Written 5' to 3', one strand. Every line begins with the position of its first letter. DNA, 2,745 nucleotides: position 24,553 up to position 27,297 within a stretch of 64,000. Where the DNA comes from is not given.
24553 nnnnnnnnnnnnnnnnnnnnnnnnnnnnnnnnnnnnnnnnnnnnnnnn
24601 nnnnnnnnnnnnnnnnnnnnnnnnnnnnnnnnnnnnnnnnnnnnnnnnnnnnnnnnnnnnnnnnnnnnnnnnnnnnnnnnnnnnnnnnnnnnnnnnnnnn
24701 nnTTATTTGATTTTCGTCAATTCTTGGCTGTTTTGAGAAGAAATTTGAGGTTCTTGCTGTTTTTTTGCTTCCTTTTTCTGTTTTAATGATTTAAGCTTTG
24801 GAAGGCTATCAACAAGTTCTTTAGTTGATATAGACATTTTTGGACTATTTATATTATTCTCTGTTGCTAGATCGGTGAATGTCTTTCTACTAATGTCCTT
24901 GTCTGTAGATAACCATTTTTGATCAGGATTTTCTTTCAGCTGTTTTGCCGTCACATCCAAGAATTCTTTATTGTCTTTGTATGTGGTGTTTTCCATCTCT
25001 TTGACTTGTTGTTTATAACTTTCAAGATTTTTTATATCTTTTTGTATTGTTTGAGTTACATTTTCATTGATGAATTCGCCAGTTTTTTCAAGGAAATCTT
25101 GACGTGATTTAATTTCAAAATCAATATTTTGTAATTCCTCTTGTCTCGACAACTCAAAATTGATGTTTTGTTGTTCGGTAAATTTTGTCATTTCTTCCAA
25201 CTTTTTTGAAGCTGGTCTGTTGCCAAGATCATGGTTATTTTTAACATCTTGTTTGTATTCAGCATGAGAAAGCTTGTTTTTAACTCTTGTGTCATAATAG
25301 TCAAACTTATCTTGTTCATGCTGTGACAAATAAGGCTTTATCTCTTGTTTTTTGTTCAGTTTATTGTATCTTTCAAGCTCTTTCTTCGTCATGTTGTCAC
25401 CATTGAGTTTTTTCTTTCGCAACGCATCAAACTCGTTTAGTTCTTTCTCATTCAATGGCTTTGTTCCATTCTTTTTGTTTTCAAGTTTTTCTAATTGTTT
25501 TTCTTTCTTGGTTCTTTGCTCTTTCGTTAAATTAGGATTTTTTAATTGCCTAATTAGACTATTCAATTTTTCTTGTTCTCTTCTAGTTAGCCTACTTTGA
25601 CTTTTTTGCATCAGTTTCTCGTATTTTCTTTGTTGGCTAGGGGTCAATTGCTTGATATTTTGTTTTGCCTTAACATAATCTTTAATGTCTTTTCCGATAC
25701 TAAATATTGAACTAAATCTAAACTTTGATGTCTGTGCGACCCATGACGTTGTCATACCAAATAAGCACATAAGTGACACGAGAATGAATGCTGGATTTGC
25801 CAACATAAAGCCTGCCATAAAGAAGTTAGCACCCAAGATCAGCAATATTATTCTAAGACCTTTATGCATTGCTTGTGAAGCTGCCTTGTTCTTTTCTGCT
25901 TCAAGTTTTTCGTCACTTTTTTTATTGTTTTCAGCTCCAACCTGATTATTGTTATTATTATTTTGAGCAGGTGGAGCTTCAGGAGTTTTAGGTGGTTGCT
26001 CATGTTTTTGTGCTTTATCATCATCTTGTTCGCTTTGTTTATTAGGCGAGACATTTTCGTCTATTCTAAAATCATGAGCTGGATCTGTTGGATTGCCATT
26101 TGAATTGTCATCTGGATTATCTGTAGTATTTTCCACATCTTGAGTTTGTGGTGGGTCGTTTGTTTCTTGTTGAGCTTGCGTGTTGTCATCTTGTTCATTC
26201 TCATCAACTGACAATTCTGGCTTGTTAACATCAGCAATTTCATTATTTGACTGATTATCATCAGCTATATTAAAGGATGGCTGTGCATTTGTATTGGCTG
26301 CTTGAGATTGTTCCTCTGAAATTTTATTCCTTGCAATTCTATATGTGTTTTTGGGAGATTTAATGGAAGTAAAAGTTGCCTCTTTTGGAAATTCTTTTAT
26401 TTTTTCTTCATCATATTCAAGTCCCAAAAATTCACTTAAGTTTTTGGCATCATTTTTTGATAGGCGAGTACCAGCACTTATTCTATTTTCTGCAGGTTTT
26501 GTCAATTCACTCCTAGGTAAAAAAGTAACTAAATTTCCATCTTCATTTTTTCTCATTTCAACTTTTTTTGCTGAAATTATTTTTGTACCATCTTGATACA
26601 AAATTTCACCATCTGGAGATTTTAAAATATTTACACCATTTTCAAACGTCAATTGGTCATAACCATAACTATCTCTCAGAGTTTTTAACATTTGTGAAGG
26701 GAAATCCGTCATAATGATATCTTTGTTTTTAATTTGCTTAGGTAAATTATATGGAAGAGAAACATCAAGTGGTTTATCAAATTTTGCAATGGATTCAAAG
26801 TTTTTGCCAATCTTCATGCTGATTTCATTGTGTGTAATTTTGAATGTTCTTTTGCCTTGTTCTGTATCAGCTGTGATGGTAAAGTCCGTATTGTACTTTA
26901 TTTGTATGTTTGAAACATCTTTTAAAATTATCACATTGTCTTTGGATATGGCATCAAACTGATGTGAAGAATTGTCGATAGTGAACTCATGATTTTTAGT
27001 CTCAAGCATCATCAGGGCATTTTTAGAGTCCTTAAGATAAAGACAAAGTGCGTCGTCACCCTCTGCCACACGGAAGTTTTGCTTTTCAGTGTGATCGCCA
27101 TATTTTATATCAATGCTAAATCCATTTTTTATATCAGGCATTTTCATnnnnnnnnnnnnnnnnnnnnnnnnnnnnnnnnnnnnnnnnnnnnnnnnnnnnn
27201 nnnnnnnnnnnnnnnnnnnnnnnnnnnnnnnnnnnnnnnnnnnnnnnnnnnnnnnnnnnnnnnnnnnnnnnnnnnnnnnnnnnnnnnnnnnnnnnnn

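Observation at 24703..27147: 812-814 aa bipartite protein: folded N-domain and K/E-rich coiled coil joined through a central TM hairpin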

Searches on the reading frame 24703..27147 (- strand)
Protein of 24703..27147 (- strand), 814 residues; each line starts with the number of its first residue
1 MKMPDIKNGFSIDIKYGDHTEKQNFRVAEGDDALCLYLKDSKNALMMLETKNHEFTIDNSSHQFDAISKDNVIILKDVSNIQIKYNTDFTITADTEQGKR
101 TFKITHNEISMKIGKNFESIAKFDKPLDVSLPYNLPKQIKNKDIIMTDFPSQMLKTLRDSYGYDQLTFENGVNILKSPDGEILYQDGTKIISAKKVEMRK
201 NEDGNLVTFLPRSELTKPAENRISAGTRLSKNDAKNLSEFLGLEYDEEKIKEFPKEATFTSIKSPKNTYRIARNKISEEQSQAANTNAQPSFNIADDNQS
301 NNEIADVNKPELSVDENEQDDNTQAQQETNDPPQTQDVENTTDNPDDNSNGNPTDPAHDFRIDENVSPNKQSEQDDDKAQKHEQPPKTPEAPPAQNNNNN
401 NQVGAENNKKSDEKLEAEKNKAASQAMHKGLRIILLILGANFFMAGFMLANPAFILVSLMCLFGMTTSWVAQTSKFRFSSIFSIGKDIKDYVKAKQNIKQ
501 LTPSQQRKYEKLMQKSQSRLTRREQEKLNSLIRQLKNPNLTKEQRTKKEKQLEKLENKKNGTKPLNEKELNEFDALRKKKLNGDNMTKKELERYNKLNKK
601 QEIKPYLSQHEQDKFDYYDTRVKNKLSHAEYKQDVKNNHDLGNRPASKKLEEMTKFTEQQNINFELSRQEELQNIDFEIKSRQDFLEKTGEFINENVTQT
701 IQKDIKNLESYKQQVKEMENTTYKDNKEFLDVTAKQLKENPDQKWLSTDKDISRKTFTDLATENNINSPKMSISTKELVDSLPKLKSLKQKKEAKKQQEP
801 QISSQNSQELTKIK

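Call 5: search_protein_families(library=pfam, proteins=[window:24703-27147:-], max_evalue=0.01)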
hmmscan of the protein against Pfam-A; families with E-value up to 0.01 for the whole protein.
window:24703-27147:- (814 aa): 0 families

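Call 7: find_homologous_proteins(query=window:24703-27147:-, max_evalue=0.001)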
Query window:24703-27147:- (814 aa): 14 proteins with E <= 0.001 among 8000 candidates.
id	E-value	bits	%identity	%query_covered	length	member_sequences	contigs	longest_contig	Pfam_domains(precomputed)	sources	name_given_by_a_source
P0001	0.0e+0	1751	100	100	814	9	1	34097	-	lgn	-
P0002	1.3e-135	472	37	95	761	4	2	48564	-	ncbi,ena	-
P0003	5.1e-132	460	36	100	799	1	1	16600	-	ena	-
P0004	9.6e-132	459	56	33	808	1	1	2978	-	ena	-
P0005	2.6e-130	455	47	43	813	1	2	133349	-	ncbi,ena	-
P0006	9.8e-129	449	37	70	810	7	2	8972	-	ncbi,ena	-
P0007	2.5e-127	445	32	26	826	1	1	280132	-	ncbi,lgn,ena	-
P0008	6.8e-127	443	34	95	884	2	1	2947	-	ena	-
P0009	6.8e-123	430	43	36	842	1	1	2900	-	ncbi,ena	-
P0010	1.1e-121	426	33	95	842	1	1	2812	-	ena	-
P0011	4.9e-119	417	46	33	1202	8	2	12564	-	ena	-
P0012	1.9e-118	415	50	33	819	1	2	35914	-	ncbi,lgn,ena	-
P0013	2.0e-109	386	36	32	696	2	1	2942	-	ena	-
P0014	4.0e-54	203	41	18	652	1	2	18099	-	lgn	-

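Call 9: find_related_loci(query=A1, collection=genome_contigs, flank=10000)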
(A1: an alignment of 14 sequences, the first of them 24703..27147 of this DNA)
Query A1 (814 aa) in genome_contigs; peptide patterns used: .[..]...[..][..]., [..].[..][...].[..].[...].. (x = any residue, [..] = any of these).
148 stretches matched a pattern; 7 encode a relative of the query (tblastn E <= 1e-3); 6 distinct loci.
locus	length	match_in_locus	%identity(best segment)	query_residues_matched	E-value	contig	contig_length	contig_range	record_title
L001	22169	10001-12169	37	3-778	4e-142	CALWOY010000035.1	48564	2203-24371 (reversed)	MAG: uncultured Clostridia bacterium isolate E30__bin7 genome assembly, contig: E30__k127_1885827, whole genome shotgun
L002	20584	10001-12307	33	3-771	1e-117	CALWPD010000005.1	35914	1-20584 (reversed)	MAG: uncultured Clostridia bacterium isolate BRZ_SB__bin85 genome assembly, contig: BRZ_SB__NODE_1624_length_35914_cov_5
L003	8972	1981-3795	37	3-573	3e-113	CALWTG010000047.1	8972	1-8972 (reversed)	MAG: uncultured Clostridia bacterium isolate BRZ_AD__bin10 genome assembly, contig: BRZ_AD__NODE_7194_length_8972_cov_4.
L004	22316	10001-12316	47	1-778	2e-96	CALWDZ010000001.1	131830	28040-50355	MAG: uncultured Clostridia bacterium isolate BRZ_KC__bin26 genome assembly, contig: BRZ_KC__NODE_134_length_131830_cov_1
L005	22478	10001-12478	42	3-778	2e-78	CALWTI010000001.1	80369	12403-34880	MAG: uncultured Clostridia bacterium isolate BRZ_FE__bin27 genome assembly, contig: BRZ_FE__NODE_638_length_80369_cov_4.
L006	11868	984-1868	63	427-798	1e-35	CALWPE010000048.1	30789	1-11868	MAG: uncultured Clostridia bacterium isolate E04__bin364 genome assembly, contig: E04__k127_3722043, whole genome shotgu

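Call 20: search_solved_structures(query=A1, max_evalue=1)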
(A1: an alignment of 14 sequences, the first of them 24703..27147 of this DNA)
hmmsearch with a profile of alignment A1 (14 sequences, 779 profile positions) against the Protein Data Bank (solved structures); distinct sequences matched with E-value up to 1: 3.
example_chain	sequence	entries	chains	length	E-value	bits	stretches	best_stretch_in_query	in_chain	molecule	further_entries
9qks_C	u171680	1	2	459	1e-05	27.4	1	304-442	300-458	ESX secretion system protein YukC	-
8sde_A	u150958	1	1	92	0.027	16.1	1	509-567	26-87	Tripartite motif-containing protein 29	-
7ob9_G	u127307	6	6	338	0.083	14.5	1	335-453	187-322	DNA-directed RNA polymerase I subunit RPA43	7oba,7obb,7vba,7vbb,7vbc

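Call 24: find_encoding_contigs(protein=P0007, flank=10000, max_places=3)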
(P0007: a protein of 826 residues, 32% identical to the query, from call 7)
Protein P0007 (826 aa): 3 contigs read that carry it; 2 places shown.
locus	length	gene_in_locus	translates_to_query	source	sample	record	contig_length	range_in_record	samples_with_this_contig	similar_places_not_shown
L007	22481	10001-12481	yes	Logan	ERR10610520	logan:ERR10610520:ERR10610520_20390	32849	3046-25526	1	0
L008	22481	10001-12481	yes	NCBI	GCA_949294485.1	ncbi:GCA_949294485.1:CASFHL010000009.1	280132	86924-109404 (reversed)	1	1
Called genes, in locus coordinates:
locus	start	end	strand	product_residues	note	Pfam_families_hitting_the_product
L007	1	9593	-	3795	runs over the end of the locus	-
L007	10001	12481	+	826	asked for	-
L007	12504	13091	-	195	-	PF00625:Guanylate_kin, PF13238:AAA_18 (weak)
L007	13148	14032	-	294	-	-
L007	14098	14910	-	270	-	PF00398:RrnaAD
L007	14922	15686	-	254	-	PF01026:TatD_DNase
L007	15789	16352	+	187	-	PF07670:Gate (weak)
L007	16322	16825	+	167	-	PF07670:Gate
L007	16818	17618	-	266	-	PF00590:TP_methylase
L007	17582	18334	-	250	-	PF02527:GidB (weak), PF03602:Cons_hypoth95 (weak), PF05175:MTS, PF08704:GCD14 (weak), PF02475:TRM5-TYW2_MTfase (weak), PF06325:PrmA, PF02390:Methyltransf_4 (weak), PF13847:Methyltransf_31, +3 more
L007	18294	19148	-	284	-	PF04468:PSP1, PF28472:PSP1_3rd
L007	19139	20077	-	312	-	PF13177:DNA_pol3_delta2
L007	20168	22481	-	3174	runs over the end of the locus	-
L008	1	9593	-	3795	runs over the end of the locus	-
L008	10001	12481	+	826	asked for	-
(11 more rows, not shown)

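Call 25: find_encoding_contigs(protein=P0014, flank=10000, max_places=4)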
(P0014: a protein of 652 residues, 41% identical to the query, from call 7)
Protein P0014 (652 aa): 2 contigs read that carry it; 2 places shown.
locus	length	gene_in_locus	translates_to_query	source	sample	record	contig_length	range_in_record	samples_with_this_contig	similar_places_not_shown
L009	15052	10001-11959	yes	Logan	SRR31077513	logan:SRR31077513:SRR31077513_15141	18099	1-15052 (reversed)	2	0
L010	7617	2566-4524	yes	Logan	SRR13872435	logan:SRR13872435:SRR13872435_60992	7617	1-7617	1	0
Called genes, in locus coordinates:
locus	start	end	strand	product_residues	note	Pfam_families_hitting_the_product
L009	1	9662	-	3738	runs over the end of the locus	-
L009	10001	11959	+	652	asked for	-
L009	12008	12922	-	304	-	PF01061:ABC2_membrane, PF12698:ABC2_membrane_3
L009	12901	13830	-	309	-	PF02463:SMC_N (faint), PF00005:ABC_tran, PF13304:AAA_21 (faint), PF13732:DrrA1-3_C (faint)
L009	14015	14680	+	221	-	PF01966:HD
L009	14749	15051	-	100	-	?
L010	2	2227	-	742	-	?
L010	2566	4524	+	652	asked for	-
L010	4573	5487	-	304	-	PF01061:ABC2_membrane, PF12698:ABC2_membrane_3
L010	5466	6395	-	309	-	PF00005:ABC_tran, PF13304:AAA_21 (faint), PF13732:DrrA1-3_C (faint)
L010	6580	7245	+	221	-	PF01966:HD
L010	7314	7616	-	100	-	?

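Call 34: predict_structure(alignment_id=A1)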
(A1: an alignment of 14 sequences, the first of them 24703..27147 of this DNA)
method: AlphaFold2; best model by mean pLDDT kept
length: 814 residues; sequences in the alignment: 14
mean_pLDDT: 67.0   pTM: 0.39
mean pLDDT of the five models: 67.0, 65.7, 62.8, 61.4, 58.9
residues with pLDDT >= 90: 55; 70-90: 426; 50-70: 139; < 50: 194
segments of 3 or more residues with pLDDT < 50: 1-5, 274-289, 291-419, 466-483, 747-749, 795-814
pLDDT, mean of each block of 10 residues (from residue 1): 56 83 81 82 84 85 82 85 81 85 87 84 86 86 86 89 91 89 91 89 84 83 88 90 84 77 82 45 31 25 24 23 23 23 23 24 25 23 26 28 33 46 53 57 52 54 50 40 52 68 80 71 78 85 85 76 69 84 79 79 61 81 77 66 64 83 87 86 79 76 89 90 87 75 54 83 84 73 59 48 36 34
secondary structure, 60 per line:
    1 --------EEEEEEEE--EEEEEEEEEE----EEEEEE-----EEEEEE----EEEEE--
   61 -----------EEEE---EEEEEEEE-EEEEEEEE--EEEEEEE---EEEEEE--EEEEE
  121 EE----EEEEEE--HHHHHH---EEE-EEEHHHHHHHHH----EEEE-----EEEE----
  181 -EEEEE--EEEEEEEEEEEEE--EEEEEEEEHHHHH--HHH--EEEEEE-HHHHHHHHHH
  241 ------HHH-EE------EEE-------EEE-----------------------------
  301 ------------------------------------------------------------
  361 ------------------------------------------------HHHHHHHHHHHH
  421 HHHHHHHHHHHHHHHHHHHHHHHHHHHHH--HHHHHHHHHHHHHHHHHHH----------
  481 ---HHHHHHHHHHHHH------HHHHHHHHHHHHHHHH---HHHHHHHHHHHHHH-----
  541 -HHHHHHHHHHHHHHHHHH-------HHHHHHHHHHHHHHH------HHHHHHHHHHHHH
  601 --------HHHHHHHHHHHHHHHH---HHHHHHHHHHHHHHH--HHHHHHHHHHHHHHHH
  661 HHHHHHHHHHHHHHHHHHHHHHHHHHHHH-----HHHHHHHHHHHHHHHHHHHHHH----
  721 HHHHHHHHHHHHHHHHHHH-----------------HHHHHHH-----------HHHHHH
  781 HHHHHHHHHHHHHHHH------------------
elements in order (helices of 4 or more, strands of 3 or more residues): E9-16 E19-28 E33-38 E44-49 E54-58 E72-75 E79-86 E88-95 E98-104 E108-113 E116-122 E127-132 H135-140 E144-146 E148-150 H151-159 E164-167 E173-176 E182-186 E189-201 E204-211 H212-216 E224-229 H231-240 E259-261 E269-271 H409-449 H452-470 H484-496 H503-518 H522-535 H542-559 H567-581 H588-600 H609-624 H628-642 H645-689 H695-716 H721-739 H757-763 H775-796

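Call 55: search_protein_families(library=ncbifam, proteins=[window:24703-27147:-], max_evalue=0.01)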
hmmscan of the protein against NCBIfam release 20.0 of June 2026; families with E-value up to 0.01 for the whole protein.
window:24703-27147:- (814 aa): 1 family
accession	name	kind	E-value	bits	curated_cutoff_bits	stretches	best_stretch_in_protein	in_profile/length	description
NF045516.2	SepX_GlpR_1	exception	0.0048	16.8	160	1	272-455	71-213/293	divisome protein SepX/GlpR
